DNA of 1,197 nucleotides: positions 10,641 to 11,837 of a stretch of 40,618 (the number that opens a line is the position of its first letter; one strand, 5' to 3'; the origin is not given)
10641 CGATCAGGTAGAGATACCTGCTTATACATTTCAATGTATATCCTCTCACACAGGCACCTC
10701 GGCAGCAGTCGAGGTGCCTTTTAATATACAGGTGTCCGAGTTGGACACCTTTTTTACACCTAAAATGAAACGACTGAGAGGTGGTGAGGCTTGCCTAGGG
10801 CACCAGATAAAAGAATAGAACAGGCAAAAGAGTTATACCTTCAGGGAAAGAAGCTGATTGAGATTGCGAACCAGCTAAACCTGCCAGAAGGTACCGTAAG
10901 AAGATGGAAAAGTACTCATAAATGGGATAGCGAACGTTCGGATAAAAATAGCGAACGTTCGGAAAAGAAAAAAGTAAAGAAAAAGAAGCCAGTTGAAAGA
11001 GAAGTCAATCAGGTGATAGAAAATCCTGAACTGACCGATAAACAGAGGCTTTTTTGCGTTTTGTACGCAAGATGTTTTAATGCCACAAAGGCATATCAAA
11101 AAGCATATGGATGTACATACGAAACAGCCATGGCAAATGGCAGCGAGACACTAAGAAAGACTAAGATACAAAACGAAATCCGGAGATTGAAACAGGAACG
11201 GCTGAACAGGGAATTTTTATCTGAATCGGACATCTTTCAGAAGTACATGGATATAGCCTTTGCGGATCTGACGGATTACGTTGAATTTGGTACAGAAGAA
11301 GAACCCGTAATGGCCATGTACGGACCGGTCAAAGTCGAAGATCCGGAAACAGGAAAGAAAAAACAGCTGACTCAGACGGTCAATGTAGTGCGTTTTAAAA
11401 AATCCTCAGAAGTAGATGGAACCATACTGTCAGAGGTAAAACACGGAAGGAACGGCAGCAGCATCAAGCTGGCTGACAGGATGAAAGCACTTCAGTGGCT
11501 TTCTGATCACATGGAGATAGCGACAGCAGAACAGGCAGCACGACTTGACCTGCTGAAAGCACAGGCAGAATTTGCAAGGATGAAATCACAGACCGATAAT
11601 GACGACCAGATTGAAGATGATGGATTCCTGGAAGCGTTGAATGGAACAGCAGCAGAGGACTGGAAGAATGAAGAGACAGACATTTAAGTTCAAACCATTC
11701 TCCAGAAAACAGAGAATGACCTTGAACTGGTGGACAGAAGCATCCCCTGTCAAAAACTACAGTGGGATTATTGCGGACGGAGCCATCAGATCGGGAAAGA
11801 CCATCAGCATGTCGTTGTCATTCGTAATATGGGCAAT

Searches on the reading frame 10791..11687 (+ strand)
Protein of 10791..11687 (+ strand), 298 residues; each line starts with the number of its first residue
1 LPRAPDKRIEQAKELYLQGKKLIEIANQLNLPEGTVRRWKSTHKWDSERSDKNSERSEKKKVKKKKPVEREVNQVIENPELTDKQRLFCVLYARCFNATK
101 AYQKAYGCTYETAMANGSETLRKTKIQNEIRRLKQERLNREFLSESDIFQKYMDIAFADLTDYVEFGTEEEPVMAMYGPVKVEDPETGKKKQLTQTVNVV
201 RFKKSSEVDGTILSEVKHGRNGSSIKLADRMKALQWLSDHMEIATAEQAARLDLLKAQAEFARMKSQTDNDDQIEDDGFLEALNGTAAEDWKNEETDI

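Call 12: search_protein_families(library=pfam, proteins=[window:10791-11687:+], max_evalue=0.01)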
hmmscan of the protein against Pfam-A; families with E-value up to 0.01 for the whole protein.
window:10791-11687:+ (298 aa): 7 families
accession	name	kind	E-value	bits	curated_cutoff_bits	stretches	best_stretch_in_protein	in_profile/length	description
PF03592.21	Terminase_2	-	1.1e-41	143.2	26.1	1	81-245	1-132/141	Terminase small subunit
PF10668.15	Phage_terminase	-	1e-07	32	22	1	1-49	1-52/67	Phage terminase small subunit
PF06056.18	Terminase_5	-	9.4e-07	29.1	20.3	1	9-49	3-43/58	Putative ATPase subunit of terminase (gpP-like)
PF08822.17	DUF1804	-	8.5e-05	23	29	1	10-49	9-54/164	Protein of unknown function (DUF1804)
PF13384.12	HTH_23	-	0.00087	19.5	24.6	1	12-42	10-40/50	Homeodomain-like domain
PF13518.12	HTH_28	-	0.0014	19.1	25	1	15-41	8-34/52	Helix-turn-helix domain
PF01527.26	HTH_Tnp_1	-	0.0025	18.4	24.1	1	8-63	12-58/75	Transposase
